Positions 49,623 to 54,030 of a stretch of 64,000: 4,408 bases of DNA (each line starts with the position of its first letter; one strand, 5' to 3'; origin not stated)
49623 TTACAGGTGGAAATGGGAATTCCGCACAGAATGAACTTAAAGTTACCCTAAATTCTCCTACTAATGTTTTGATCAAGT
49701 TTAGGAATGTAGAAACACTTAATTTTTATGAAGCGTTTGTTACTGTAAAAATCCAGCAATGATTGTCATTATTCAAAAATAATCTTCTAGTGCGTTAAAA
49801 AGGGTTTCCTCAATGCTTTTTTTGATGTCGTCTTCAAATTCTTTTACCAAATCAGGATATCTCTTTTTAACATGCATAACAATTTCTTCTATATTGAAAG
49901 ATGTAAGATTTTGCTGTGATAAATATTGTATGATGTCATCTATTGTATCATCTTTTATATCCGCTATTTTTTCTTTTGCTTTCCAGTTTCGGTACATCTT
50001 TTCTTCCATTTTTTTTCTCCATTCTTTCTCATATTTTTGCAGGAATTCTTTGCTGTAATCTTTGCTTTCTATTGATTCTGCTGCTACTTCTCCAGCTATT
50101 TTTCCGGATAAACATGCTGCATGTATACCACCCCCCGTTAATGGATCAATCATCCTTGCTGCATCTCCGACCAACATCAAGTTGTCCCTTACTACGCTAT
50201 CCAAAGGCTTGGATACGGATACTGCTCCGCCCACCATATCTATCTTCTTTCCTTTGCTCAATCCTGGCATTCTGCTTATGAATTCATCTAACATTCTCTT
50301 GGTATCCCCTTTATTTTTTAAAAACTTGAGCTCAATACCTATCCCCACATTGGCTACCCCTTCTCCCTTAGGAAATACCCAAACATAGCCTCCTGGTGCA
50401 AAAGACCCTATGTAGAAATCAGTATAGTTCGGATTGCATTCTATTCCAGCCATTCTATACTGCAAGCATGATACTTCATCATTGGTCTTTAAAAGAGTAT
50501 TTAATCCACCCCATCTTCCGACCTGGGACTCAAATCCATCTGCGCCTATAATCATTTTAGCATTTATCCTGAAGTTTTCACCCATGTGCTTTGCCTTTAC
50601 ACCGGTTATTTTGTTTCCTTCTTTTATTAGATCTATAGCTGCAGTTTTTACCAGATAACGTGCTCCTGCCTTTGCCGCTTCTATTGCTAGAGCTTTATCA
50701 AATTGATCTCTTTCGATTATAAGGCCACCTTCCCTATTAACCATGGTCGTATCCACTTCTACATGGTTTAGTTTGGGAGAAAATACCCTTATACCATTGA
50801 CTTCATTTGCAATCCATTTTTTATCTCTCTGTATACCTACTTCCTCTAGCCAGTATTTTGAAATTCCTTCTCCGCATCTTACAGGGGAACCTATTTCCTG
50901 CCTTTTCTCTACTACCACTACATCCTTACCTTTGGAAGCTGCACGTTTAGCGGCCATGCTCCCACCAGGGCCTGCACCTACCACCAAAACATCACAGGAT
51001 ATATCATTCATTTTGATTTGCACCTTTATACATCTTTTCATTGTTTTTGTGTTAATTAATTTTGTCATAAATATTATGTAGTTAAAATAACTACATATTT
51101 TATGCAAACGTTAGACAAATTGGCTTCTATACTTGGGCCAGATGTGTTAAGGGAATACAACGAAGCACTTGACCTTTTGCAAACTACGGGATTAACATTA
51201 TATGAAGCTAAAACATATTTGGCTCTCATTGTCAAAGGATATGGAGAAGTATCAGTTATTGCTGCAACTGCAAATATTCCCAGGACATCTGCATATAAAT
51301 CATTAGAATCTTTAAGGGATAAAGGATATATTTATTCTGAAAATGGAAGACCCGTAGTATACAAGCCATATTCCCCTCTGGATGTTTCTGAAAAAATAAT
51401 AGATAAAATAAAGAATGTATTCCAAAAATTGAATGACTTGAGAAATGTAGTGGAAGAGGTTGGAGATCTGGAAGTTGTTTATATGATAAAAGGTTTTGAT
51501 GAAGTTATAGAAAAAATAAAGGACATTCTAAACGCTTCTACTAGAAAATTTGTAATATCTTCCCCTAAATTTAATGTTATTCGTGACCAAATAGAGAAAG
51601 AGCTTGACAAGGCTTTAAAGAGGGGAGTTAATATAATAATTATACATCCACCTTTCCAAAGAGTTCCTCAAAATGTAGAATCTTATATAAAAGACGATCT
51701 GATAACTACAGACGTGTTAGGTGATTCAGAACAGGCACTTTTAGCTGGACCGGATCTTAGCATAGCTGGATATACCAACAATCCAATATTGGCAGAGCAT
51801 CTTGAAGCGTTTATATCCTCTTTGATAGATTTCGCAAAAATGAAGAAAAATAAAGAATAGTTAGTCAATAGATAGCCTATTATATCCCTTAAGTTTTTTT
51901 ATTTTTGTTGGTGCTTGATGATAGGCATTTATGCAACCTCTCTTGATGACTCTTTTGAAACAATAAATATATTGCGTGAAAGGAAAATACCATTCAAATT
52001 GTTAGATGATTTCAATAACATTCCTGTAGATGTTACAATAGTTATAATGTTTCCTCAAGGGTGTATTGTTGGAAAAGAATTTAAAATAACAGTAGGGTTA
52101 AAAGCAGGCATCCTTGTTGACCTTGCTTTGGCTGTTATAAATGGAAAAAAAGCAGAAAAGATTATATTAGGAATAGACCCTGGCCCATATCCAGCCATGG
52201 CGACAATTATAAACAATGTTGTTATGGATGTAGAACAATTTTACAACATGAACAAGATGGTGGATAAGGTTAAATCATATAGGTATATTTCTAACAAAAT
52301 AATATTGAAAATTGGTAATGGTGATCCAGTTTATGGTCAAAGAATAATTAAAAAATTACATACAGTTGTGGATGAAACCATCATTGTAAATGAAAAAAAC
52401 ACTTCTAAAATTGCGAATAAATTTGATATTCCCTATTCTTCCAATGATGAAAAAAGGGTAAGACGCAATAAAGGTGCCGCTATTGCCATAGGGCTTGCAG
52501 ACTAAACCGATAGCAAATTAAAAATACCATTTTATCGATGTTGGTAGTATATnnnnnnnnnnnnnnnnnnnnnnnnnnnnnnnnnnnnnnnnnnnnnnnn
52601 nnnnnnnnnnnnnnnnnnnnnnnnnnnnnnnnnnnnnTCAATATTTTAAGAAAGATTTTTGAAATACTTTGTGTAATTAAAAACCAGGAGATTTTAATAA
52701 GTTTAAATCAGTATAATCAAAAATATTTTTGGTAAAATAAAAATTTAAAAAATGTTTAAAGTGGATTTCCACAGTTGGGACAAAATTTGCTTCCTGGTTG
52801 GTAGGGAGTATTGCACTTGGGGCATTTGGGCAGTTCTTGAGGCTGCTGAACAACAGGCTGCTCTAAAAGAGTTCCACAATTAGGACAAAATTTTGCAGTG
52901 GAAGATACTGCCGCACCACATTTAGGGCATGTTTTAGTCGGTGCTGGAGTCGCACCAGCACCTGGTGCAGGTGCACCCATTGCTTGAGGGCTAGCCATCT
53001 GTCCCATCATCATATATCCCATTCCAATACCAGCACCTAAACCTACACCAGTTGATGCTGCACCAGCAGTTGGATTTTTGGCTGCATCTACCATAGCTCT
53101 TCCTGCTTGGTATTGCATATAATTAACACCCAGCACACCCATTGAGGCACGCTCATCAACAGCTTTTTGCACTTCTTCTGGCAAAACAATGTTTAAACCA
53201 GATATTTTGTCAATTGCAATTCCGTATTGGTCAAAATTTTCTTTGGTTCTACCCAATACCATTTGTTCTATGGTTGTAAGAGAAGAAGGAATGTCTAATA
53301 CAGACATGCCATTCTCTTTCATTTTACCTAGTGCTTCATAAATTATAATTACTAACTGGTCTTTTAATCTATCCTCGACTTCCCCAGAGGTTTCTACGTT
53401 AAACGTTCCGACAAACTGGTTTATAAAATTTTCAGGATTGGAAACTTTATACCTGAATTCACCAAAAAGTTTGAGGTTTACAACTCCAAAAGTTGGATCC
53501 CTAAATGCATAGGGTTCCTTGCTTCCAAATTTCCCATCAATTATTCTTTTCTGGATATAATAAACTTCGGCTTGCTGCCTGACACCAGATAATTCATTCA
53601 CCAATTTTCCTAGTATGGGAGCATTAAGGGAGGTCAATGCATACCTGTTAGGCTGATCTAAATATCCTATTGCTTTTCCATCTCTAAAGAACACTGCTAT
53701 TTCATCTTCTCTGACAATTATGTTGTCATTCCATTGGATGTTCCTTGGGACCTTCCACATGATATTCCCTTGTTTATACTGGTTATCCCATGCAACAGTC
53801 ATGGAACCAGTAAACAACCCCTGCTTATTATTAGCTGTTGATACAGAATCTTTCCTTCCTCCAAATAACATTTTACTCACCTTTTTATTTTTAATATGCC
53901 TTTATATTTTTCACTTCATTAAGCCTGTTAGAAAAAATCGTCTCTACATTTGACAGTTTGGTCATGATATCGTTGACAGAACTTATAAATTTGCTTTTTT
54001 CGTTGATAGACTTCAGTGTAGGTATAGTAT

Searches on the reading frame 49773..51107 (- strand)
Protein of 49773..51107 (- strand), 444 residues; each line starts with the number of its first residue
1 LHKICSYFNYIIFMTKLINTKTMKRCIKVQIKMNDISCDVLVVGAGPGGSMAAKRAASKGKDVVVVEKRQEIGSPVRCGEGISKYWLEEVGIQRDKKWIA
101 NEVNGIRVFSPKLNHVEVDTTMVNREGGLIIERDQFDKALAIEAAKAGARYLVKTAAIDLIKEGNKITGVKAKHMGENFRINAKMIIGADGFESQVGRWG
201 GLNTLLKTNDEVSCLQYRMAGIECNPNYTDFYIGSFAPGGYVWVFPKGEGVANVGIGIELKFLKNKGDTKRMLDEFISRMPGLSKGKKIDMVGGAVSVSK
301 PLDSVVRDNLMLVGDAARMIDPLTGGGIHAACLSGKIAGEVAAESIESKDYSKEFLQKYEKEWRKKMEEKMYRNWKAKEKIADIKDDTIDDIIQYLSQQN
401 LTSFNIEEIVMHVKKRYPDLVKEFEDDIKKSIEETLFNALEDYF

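Call 73: search_protein_families(library=pfam, proteins=[window:49773-51107:-], max_evalue=0.0001)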
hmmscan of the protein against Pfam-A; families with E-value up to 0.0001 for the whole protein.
window:49773-51107:- (444 aa): 10 families
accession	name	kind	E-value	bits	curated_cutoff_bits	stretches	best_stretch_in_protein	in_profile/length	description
PF22578.2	GGR_cat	-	2.5e-26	91.8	27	1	211-296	2-88/88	Geranylgeranyl reductase catalytic domain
PF01494.25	FAD_binding_3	-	3.2e-18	66.5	22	1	38-331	2-307/349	FAD binding domain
PF12831.13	FAD_oxidored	-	9.2e-13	48.7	27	1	39-191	1-145/416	FAD dependent oxidoreductase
PF00890.30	FAD_binding_2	-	2.3e-12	47.3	20.4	1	39-87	1-49/414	FAD binding domain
PF01266.30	DAO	-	1.3e-10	41.8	27.9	0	39-73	1-35/353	FAD dependent oxidoreductase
PF13450.12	NAD_binding_8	-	3.5e-07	30.8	21.9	1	42-73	1-32/68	NAD(P)-binding Rossmann-like domain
PF07992.20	Pyr_redox_2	-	5.9e-07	29.6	26.1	1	39-196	2-113/291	Pyridine nucleotide-disulphide oxidoreductase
PF04820.20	Trp_halogenase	-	1.4e-06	27.9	21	0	82-364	104-376/458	Tryptophan halogenase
PF03486.20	HI0933_like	-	1.7e-06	28.1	50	1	39-77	2-40/244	HI0933-like protein Rossmann domain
PF05834.18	Lycopene_cycl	-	8.9e-06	25.4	23.4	0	39-202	1-148/380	Lycopene cyclase protein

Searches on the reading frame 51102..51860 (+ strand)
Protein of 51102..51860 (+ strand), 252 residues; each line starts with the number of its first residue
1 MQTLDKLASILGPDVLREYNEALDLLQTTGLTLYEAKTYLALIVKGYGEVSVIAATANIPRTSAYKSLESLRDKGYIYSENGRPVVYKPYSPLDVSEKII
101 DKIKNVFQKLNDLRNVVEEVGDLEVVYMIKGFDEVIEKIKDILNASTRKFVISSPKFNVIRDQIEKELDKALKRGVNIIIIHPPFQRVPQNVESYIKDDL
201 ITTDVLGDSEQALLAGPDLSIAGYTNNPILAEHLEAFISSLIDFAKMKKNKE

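Call 73: search_protein_families(library=pfam, proteins=[window:51102-51860:+], max_evalue=0.0001)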
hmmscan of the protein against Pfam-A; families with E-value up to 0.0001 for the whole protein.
window:51102-51860:+ (252 aa): 1 family
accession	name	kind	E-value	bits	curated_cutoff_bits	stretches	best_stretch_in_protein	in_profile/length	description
PF01978.25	TrmB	-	3.2e-18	65.8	25.6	1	26-92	1-67/68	Sugar-specific transcriptional regulator TrmB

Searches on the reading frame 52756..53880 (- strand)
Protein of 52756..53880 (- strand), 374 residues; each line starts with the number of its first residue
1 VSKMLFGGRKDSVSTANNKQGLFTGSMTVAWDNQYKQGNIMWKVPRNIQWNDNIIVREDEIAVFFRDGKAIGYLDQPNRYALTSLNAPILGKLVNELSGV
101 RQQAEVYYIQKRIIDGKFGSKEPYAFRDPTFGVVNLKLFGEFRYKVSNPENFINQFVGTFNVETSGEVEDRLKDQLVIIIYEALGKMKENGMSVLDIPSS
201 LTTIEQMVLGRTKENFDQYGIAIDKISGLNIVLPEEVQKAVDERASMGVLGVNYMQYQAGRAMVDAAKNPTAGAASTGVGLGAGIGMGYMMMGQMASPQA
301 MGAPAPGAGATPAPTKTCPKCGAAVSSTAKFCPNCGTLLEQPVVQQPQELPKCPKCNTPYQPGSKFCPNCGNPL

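Call 73: search_protein_families(library=pfam, proteins=[window:52756-53880:-], max_evalue=0.0001)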
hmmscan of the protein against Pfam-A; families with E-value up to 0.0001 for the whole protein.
window:52756-53880:- (374 aa): 8 families
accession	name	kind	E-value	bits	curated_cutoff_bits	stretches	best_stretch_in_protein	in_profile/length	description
PF13421.11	Band_7_1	-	9.4e-36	123.9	24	1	46-249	9-211/211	SPFH domain-Band 7 family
PF13240.11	Zn_Ribbon_1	-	2.3e-16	59.4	25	2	318-337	2-21/23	zinc-ribbon domain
PF13248.11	Zn_ribbon_3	-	3.5e-12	45.8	27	1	315-339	2-26/26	zinc-ribbon domain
PF12773.13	DZR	-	6.5e-12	45.9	27.3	1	318-371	1-45/45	Double zinc ribbon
PF17032.10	Zn_ribbon_15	-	3.4e-09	37.8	28.9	0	314-336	51-73/73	zinc-ribbon family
PF01145.31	Band_7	-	4e-07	30.7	23.6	1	55-245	2-159/176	SPFH domain / Band 7 family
PF24460.1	DUF7575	-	8e-06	25.6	28.5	0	315-339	3-27/28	Domain of unknown function (DUF7575)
PF24463.1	DUF7577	-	8.3e-05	22.6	28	0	317-337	4-24/27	Domain of unknown function (DUF7577)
